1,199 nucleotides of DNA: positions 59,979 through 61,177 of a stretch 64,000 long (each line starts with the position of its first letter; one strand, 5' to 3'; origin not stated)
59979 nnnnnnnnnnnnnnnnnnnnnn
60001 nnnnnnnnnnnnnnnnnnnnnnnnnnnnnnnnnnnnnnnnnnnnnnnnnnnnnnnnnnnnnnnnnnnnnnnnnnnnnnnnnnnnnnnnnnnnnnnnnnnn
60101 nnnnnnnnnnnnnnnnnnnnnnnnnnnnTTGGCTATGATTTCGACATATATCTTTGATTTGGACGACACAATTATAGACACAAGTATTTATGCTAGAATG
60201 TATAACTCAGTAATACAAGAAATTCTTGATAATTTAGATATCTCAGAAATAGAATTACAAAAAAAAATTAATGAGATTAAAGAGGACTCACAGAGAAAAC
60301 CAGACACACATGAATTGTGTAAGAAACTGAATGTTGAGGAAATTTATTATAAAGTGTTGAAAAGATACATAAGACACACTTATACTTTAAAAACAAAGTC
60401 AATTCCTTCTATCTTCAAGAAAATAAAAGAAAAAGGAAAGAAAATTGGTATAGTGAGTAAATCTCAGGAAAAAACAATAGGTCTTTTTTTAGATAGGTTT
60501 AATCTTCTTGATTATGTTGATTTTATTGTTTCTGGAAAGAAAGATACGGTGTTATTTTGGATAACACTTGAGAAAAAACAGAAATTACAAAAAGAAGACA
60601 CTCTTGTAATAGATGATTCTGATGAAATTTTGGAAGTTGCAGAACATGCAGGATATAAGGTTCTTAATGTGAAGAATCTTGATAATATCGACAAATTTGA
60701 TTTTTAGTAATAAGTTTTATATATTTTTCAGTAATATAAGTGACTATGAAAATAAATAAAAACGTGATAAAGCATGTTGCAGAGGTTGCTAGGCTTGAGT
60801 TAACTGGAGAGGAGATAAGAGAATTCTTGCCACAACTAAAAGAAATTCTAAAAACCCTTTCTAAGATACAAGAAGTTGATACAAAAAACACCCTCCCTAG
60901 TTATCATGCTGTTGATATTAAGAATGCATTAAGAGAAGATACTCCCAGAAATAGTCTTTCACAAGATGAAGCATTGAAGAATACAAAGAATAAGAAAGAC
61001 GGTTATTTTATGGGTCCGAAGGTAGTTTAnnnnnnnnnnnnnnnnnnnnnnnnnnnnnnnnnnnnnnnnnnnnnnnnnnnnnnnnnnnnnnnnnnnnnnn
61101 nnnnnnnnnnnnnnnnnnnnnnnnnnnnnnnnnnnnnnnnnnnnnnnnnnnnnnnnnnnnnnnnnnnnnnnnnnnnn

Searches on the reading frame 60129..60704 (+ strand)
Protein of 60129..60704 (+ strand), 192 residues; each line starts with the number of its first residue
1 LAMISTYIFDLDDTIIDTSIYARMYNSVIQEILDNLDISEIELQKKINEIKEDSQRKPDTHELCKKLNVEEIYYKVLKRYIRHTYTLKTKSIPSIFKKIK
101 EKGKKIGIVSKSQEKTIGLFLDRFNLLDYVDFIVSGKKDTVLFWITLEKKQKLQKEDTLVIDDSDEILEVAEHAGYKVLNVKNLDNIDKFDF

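Call 50: search_protein_families(library=pfam, proteins=[window:60129-60704:+], max_evalue=0.001)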
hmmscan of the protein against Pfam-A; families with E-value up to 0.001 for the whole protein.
window:60129-60704:+ (192 aa): 2 families
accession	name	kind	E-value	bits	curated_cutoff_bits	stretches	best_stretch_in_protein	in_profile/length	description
PF13419.12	HAD_2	-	5.6e-16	59.6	23.8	1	7-181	1-178/178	Haloacid dehalogenase-like hydrolase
PF00702.32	Hydrolase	-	3.3e-10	41.1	26.4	1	4-175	1-191/191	haloacid dehalogenase-like hydrolase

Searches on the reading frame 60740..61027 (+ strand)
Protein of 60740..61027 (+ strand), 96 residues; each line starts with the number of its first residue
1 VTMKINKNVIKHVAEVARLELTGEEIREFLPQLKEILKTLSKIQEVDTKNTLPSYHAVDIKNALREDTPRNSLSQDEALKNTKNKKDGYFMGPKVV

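Call 50: search_protein_families(library=pfam, proteins=[window:60740-61027:+], max_evalue=0.001)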
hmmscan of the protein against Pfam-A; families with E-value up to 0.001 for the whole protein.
window:60740-61027:+ (96 aa): 1 family
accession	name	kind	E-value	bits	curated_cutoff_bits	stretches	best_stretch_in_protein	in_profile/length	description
PF02686.20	GatC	-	8.7e-18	64.7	23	1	21-91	1-65/66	Glu-tRNAGln amidotransferase C subunit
